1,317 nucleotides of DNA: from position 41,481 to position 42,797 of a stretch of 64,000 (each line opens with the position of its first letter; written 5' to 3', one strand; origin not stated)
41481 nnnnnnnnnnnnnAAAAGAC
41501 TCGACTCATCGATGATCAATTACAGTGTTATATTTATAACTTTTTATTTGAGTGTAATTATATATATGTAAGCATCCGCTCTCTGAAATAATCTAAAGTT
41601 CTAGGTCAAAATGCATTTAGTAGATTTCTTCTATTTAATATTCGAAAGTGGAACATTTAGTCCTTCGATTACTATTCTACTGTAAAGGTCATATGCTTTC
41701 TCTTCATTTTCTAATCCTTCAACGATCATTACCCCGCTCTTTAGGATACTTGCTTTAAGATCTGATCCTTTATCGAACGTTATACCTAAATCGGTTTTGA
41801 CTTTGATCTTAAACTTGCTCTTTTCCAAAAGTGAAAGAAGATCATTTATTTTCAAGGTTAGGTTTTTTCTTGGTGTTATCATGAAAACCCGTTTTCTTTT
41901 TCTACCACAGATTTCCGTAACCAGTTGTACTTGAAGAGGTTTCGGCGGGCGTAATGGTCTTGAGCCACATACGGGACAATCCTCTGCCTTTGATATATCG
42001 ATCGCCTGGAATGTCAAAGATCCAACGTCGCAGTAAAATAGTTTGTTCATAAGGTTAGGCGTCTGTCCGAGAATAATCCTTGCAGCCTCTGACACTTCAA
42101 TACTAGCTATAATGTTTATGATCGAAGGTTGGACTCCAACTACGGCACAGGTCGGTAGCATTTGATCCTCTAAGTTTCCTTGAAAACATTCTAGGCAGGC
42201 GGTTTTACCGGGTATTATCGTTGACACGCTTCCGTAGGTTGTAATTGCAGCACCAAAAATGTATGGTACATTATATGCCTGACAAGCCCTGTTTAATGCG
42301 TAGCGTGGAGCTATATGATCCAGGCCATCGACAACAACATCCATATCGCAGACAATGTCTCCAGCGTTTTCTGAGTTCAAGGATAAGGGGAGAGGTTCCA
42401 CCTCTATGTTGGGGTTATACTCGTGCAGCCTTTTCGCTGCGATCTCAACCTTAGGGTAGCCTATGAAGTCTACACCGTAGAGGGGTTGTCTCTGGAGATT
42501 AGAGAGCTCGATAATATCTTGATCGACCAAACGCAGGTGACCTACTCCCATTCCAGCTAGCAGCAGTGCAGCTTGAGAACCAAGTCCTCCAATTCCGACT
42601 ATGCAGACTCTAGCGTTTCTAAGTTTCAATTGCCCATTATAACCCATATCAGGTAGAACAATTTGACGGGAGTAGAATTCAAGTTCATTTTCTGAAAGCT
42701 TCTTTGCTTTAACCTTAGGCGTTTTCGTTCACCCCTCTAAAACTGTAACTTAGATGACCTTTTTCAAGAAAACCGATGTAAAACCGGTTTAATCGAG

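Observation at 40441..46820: Sulfur-relay cluster: cysK, cysE, iscS, E1-like, tusA, dsrE-like and a GG-containing small protein, with its own regulator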

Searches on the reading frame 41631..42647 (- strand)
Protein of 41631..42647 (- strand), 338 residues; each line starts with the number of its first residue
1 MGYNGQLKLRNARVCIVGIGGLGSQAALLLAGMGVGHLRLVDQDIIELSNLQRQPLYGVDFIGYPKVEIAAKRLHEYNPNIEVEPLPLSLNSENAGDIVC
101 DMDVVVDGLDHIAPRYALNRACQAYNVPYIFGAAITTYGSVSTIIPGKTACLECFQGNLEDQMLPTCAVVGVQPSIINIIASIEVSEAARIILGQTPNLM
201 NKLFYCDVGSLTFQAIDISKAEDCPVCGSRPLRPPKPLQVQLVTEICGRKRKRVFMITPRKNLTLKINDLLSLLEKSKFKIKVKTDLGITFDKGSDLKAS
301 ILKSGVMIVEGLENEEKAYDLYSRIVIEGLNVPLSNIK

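Call 3: search_protein_families(library=pfam, proteins=[window:41631-42647:-], max_evalue=0.01)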
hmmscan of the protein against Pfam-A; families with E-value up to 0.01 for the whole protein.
window:41631-42647:- (338 aa): 1 family
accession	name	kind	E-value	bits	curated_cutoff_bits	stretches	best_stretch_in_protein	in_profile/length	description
PF00899.27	ThiF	-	6.3e-66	222.4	28.1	1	2-226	11-238/238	ThiF family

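Call 4: search_protein_families(library=ncbifam, proteins=[window:41631-42647:-], max_evalue=0.01)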
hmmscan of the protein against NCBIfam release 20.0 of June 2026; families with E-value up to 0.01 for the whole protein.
window:41631-42647:- (338 aa): 25 families
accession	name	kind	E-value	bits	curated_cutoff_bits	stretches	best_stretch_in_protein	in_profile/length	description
TIGR02356.1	adenyl_thiF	equivalog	3.9e-55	186.4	275.25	1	1-191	11-202/203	thiazole biosynthesis adenylyltransferase ThiF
NF006444.0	PRK08762.1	equivalog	4.4e-55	186.9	449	1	2-230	138-370/387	molybdopterin-synthase adenylyltransferase MoeB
NF004281.0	PRK05690.1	subfamily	5.1e-52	176.6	266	1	1-228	22-249/250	molybdopterin-synthase adenylyltransferase MoeB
NF009123.0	PRK12475.1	subfamily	3.1e-50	171.4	510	1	2-326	15-337/338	MoeB/ThiF family adenylyltransferase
NF047750.1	SAMPActivE1UbaA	equivalog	7.3e-50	169.8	450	1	2-232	23-253/270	SAMP-activating enzyme E1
TIGR02355.1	moeB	equivalog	3.2e-46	157.7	376.55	1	2-227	15-240/240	molybdopterin-synthase adenylyltransferase MoeB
NF005646.0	PRK07411.1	equivalog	2.9e-42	145.2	633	1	2-227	29-255/390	molybdopterin-synthase adenylyltransferase MoeB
NF005902.0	PRK07878.1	equivalog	1.1e-40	139.8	647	1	2-225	33-261/392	adenylyltransferase/sulfurtransferase MoeZ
NF006204.0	PRK08328.1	equivalog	6.2e-40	137.2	339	1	1-218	17-231/231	hypothetical protein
NF004111.0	PRK05600.1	equivalog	1e-33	117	437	1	2-208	32-242/371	ThiF family adenylyltransferase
NF006395.0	PRK08644.1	equivalog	5.6e-30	104.6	159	1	7-195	26-212/215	sulfur carrier protein ThiS adenylyltransferase ThiF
TIGR02354.1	thiF_fam2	equivalog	6e-25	88.3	152.2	1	8-115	18-124/200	thiamine biosynthesis protein ThiF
NF006077.0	PRK08223.1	equivalog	3.2e-24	85.4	266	1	5-179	22-200/296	hypothetical protein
NF011696.0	PRK15116.1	equivalog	2.2e-18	66.9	304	1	9-131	28-151/268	tRNA cyclic N6-threonylcarbamoyladenosine(37) synthase TcdA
NF011424.0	PRK14851.1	subfamily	2.3e-16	58.9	1170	1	6-113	38-145/679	hypothetical protein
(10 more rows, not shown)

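Call 15: find_homologous_proteins(query=window:41631-42647:-, max_evalue=1e-20)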
Query window:41631-42647:- (338 aa): 2443 proteins with E <= 1e-20 among 6601 candidates; the best 120 are listed.
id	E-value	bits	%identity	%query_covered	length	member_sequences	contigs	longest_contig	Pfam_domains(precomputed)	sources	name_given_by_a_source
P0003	4.2e-207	705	94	100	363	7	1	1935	PF00899.28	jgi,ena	-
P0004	5.6e-167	573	74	100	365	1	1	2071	PF00899.28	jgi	jgi:molybdopterin/thiamine biosynthesis adenylyltransferase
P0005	5.0e-164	563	74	100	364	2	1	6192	PF00899.28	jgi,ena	-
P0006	1.1e-156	539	69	100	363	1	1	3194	PF00899.28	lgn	-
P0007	4.2e-155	534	68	100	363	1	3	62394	PF00899.28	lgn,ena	-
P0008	4.2e-154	531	69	100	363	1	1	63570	PF00899.28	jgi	-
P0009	1.1e-152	526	67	100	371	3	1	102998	PF00899.28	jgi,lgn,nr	nr:HesA/MoeB/ThiF family protein [Candidatus Freyarchaeota archaeon]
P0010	2.0e-151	522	67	100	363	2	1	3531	PF00899.28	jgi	-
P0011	1.5e-150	519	67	100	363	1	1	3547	PF00899.28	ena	-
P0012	2.1e-150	519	67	100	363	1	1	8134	PF00899.28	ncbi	-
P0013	3.8e-150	518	67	100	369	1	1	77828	PF00899.28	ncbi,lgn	-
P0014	3.8e-150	518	67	100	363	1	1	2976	PF00899.28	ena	-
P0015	4.3e-150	517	67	100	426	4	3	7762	PF00899.28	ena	-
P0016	2.1e-149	515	67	100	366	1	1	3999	PF00899.28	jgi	-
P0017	2.1e-149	515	66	100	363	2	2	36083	PF00899.28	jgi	-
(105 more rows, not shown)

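Call 19: find_related_loci(query=A2, collection=genome_contigs, flank=10000)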
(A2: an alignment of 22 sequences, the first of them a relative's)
Query A2 (363 aa) in genome_contigs; peptide patterns used: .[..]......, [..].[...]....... (x = any residue, [..] = any of these).
599 stretches matched a pattern (row limit reached: there are more); 517 encode a relative of the query (tblastn E <= 1e-3); the best 80 are kept; 80 distinct loci.
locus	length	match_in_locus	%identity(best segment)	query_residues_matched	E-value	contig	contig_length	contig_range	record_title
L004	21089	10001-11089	67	1-363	9e-166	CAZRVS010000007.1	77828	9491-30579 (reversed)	MAG TPA_asm: uncultured Candidatus Bathyarchaeia archaeon isolate SRP323688_co1_270 genome assembly, contig: NODE_652_le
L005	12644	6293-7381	64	1-363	6e-159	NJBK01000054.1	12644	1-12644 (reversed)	MAG: Chloroflexi bacterium B3_Chlor 4446, whole genome shotgun sequence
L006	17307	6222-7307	63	1-362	7e-157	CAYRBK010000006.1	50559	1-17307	MAG TPA_asm: uncultured Candidatus Bathyarchaeia archaeon isolate binchicken_co124_317 genome assembly, contig: NODE_156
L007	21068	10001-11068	63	8-363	2e-150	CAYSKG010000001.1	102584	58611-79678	MAG TPA_asm: uncultured Candidatus Bathyarchaeia archaeon isolate binchicken_co184_659 genome assembly, contig: NODE_137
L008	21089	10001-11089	61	1-363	2e-150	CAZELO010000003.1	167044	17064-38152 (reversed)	MAG TPA_asm: uncultured Candidatus Bathyarchaeia archaeon isolate SRP323688_co1_251 genome assembly, contig: NODE_172_le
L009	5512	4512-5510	65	1-333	2e-150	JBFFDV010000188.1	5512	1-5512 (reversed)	MAG: Anaerolineae bacterium isolate Mix_mud13.2021.11.53 k141_1102203_length_5512_cov_7.5429, whole genome shotgun seque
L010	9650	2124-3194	61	7-363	3e-149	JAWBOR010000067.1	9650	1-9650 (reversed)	MAG: Candidatus Bathyarchaeia archaeon isolate HHBFW-2_201803_bins_227 HHBFW-2_201803_bins_227_scaffold_67, whole genome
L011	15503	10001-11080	60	3-362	2e-148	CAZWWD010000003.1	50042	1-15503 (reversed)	MAG TPA_asm: uncultured Candidatus Bathyarchaeia archaeon isolate binchicken_co184_346 genome assembly, contig: NODE_821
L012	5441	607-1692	58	1-362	7e-149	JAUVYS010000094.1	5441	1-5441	MAG: Candidatus Bathyarchaeota archaeon isolate CSMAG_1248 CSMAG_1248_k141_636946_length_5441_cov_8.0000, whole genome s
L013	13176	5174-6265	60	1-363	4e-147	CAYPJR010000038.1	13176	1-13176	MAG TPA_asm: uncultured Candidatus Bathyarchaeia archaeon isolate SRP104967_co1_31 genome assembly, contig: NODE_1592_le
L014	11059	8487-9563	61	5-363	2e-146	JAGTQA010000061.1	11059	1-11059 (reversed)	MAG: Candidatus Bathyarchaeota archaeon isolate JZ_bin_14 JZ_bin_14_NODE_1904, whole genome shotgun sequence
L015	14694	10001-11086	58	1-362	2e-145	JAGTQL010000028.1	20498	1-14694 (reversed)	MAG: Candidatus Bathyarchaeota archaeon isolate QZM_A2_bin_23 QZM_A2_bin_23_scaffold_1469_curated, whole genome shotgun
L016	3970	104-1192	58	1-363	2e-147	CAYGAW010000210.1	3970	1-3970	MAG TPA_asm: uncultured Anaerolineales bacterium isolate ERP108616_co1_293 genome assembly, contig: k119_633901, whole g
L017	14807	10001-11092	59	1-363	6e-143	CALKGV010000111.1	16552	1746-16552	MAG: uncultured archaeon isolate S1_Bin_METABAT__95 genome assembly, contig: c_000000544923, whole genome shotgun sequen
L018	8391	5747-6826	64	4-363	2e-142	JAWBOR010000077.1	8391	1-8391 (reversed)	MAG: Candidatus Bathyarchaeia archaeon isolate HHBFW-2_201803_bins_227 HHBFW-2_201803_bins_227_scaffold_77, whole genome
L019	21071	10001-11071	58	7-363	2e-141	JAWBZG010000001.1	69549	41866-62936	MAG: Candidatus Bathyarchaeia archaeon isolate JZ-1_201901_bins_53 JZ-1_201901_bins_53_scaffold_1, whole genome shotgun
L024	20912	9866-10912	58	9-358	1e-139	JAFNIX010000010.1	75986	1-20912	MAG: Candidatus Brockarchaeota archaeon isolate DRTY-6.bins.80 NODE_10_length_75986_cov_4.18922, whole genome shotgun se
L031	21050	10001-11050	60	9-358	2e-137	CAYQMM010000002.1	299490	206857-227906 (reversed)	MAG TPA_asm: uncultured Candidatus Bathyarchaeia archaeon isolate binchicken_co178_122 genome assembly, contig: NODE_52_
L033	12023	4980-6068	55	1-362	1e-134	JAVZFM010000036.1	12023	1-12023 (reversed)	MAG: Candidatus Bathyarchaeia archaeon isolate DRTY-6_201803_bins_58 DRTY-6_201803_bins_58_scaffold_36, whole genome sho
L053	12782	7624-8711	62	1-363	6e-120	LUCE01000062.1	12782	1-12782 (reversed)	MAG: Candidatus Bathyarchaeota archaeon B26-2 scaffold5101, whole genome shotgun sequence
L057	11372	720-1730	51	9-351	1e-117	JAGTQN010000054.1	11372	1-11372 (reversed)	MAG: Candidatus Bathyarchaeota archaeon isolate QZM_A2_bin_28 QZM_A2_bin_28_scaffold_3345_curated, whole genome shotgun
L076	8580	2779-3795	51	7-346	9e-105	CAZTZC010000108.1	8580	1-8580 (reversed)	MAG TPA_asm: uncultured Candidatus Bathyarchaeia archaeon isolate SRP214966_co7_240 genome assembly, contig: NODE_8356_l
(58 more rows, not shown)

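Call 28: search_solved_structures(query=P0003, max_evalue=1e-10)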
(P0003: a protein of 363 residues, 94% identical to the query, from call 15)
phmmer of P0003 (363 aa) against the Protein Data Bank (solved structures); distinct sequences matched with E-value up to 1e-10: 48.
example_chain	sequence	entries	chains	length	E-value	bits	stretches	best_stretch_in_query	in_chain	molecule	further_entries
1zfn_A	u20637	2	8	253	2.6e-42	148.5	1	9-255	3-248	Adenylyltransferase thiF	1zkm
1zud_1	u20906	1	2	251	3.7e-42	148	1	11-255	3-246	Adenylyltransferase thiF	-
1jw9_B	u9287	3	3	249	1.6e-40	142.6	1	8-253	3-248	MOLYBDOPTERIN BIOSYNTHESIS MOEB PROTEIN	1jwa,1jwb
6yub_B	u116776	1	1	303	1e-29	107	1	7-218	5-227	Adenylyltransferase and sulfurtransferase uba4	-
6z6s_DDD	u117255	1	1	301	2.8e-29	105.6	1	7-166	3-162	Adenylyltransferase and sulfurtransferase uba4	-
6yuc_D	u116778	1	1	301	2.8e-29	105.6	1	7-166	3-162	Adenylyltransferase and sulfurtransferase uba4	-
6yub_A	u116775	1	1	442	3.1e-29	105.5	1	7-169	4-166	Adenylyltransferase and sulfurtransferase uba4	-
3h5a_A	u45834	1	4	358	6.5e-22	81.4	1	31-257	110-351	MccB protein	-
3h5n_A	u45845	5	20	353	2.5e-21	79.5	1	31-181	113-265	MccB protein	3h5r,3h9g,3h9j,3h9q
6om4_A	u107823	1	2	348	3.9e-21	78.8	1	31-180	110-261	MccB protein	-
8oif_A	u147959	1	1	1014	6.4e-21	78.1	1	17-194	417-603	Ubiquitin-like modifier-activating enzyme 7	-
8se9_A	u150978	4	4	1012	6.4e-21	78.1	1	17-194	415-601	Ubiquitin-like modifier-activating enzyme 7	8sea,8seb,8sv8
9jtc_A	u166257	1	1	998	2.4e-19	73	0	26-194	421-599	UBA7 protein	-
1tt5_B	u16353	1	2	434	5.9e-19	71.7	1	32-196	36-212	ubiquitin-activating enzyme E1C isoform 1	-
1yov_B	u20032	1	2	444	6.3e-19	71.6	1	32-196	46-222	Ubiquitin-activating enzyme E1C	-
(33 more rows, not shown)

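Call 29: search_protein_families(library=pfam, proteins=[L057:427-705:+, L008:9575-9865:-, L013:2446-3792:+, L019:11096-11500:+, L013:6348-7877:+, L024:12509-12775:+, L076:5495-6169:-, L033:556-1026:+, L008:8638-9564:+, L010:6744-8189:+], max_evalue=0.001)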
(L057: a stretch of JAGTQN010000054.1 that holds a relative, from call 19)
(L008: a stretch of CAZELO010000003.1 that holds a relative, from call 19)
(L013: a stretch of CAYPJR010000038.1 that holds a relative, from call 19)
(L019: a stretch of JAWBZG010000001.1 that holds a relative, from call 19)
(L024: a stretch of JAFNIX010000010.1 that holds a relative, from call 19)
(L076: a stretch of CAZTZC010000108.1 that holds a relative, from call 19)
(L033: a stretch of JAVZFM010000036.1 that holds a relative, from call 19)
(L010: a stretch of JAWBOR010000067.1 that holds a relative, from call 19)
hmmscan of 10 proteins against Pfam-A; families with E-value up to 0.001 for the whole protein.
L057:427-705:+ (92 aa): 1 family
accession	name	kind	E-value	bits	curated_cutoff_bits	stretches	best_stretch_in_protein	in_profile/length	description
PF02597.26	ThiS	-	2.1e-14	54.2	22.5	1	11-92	7-76/76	ThiS family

L008:9575-9865:- (96 aa): 2 families
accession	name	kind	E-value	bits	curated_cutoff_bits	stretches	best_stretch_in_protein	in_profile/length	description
PF02597.26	ThiS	-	5.9e-18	65.6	22.5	1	7-96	1-76/76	ThiS family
PF09138.17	Urm1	-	4e-08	34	21.8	1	23-96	23-96/96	Urm1 (Ubiquitin related modifier)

L013:2446-3792:+ (448 aa): 2 families
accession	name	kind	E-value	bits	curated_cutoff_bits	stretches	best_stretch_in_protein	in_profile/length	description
PF00291.31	PALP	-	3.7e-76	256.7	35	1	105-409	2-295/295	Pyridoxal-phosphate dependent enzyme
PF05810.19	NinF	-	2.5e-07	30.9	27.5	1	42-66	1-25/25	NinF protein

L019:11096-11500:+ (134 aa): 2 families
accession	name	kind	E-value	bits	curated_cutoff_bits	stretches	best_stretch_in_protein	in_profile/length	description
PF14464.11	Prok-JAB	-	2.2e-16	60.2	25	1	10-110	5-102/114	Prokaryotic homologs of the JAB domain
PF01398.27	JAB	-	9.1e-07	29.1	22.5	1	12-99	15-109/117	JAB1/Mov34/MPN/PAD-1 ubiquitin protease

L013:6348-7877:+ (509 aa): 2 families
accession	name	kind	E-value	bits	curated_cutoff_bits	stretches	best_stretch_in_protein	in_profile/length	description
PF01077.27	NIR_SIR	-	9.9e-56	188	27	2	104-257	4-155/158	Nitrite and sulphite reductase 4Fe-4S domain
PF03460.22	NIR_SIR_ferr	-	5.1e-39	132.3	24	2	283-344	7-68/69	Nitrite/Sulfite reductase ferredoxin-like half domain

L024:12509-12775:+ (88 aa): 2 families
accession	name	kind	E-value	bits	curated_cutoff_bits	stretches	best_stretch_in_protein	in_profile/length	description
PF01206.22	TusA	-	4.1e-19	68.6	28.6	1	18-84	2-68/70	Sulfurtransferase TusA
PF10006.14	DUF2249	-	3.1e-05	24.1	29.5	1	19-55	2-38/70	Uncharacterized conserved protein (DUF2249)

L076:5495-6169:- (224 aa): 2 families
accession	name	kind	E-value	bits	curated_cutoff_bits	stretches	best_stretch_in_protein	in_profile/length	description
PF12804.13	NTP_transf_3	-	4.3e-33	115.2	27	1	24-178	1-154/160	MobA-like NTP transferase domain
PF02348.25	CTP_transf_3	-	1.6e-06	28.5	22.6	1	24-75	2-54/217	Cytidylyltransferase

L033:556-1026:+ (156 aa): 2 families
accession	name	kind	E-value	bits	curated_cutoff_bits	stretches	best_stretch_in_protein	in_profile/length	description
PF13686.11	DrsE_2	-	1.2e-25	90.7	25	2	23-70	4-51/156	DsrE/DsrF/DrsH-like family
PF02635.20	DsrE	-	9.1e-06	26.3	22.7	1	39-151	20-112/116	DsrE/DsrF-like family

L008:8638-9564:+ (308 aa): 1 family
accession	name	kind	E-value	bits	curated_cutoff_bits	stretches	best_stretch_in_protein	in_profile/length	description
PF02445.21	NadA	-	1.1e-111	373.2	27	1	8-301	1-294/295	Quinolinate synthetase A protein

L010:6744-8189:+ (481 aa): 1 family
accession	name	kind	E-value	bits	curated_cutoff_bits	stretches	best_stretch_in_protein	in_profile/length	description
PF02634.21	FdhD-NarQ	-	1.7e-71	241.1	27.2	1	245-475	2-234/237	FdhD/NarQ family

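Call 53: find_related_loci(query=A7, collection=metagenome_contigs, flank=4000)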
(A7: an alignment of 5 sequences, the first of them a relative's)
Query A7 (96 aa) in metagenome_contigs; peptide patterns used: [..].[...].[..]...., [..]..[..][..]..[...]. (x = any residue, [..] = any of these).
128 stretches matched a pattern; 59 encode a relative of the query (tblastn E <= 1e-3); 59 distinct loci.
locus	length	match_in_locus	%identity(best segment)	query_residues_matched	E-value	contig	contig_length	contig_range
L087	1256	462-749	71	1-96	8e-46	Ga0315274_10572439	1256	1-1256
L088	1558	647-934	74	3-96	1e-44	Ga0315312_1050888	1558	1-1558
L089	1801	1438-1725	74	3-96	8e-44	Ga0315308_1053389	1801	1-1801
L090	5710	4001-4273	78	5-96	2e-42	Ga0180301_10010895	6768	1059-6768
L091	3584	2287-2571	68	2-96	9e-42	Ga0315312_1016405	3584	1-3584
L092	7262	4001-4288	70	3-96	5e-42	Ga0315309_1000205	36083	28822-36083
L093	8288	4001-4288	70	3-96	5e-42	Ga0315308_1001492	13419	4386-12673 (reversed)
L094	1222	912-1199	67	3-96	2e-42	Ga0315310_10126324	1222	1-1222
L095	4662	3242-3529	68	3-96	5e-41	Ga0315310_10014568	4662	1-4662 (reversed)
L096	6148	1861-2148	70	3-96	1e-40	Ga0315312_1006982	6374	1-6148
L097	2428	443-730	70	3-96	3e-40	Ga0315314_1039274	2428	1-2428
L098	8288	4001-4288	69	3-96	4e-40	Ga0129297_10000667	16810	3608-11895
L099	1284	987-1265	70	3-96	6e-41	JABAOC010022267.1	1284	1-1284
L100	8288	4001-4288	69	1-96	7e-40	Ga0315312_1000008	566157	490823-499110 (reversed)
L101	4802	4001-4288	70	3-96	1e-39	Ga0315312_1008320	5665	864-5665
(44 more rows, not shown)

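Call 81: search_protein_families(library=ncbifam, proteins=[L004:11365-12354:-, L024:6697-8013:-, L013:2259-2480:-, L053:2969-4105:+], max_evalue=0.001)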
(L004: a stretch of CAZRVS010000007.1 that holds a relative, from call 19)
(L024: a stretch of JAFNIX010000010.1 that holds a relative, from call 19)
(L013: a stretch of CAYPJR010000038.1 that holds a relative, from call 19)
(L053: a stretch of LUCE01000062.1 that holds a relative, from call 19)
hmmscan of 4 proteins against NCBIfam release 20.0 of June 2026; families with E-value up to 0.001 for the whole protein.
L004:11365-12354:- (329 aa): 4 families
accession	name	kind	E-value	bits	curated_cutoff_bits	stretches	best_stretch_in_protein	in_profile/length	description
NF006222.0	PRK08349.1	subfamily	7.5e-14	52.1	251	1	5-147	2-143/198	hypothetical protein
TIGR00342.1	TIGR00342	equivalog_domain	4.4e-13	49.1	264.5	1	4-147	173-314/373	tRNA uracil 4-sulfurtransferase ThiI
NF001138.1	PRK00143.1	equivalog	8.4e-06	24.9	284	1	7-116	3-123/345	tRNA 2-thiouridine(34) synthase MnmA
TIGR00420.1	trmU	equivalog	0.00018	20.5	236.95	1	7-115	4-126/351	tRNA 2-thiouridine(34) synthase MnmA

L024:6697-8013:- (438 aa): 1 family
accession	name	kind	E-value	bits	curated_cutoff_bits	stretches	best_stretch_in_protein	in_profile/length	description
TIGR00698.1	TIGR00698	subfamily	2.4e-20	73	232.6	1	103-423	13-327/335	YeiH family putative sulfate export transporter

L013:2259-2480:- (73 aa): 0 families

L053:2969-4105:+ (378 aa): 0 families
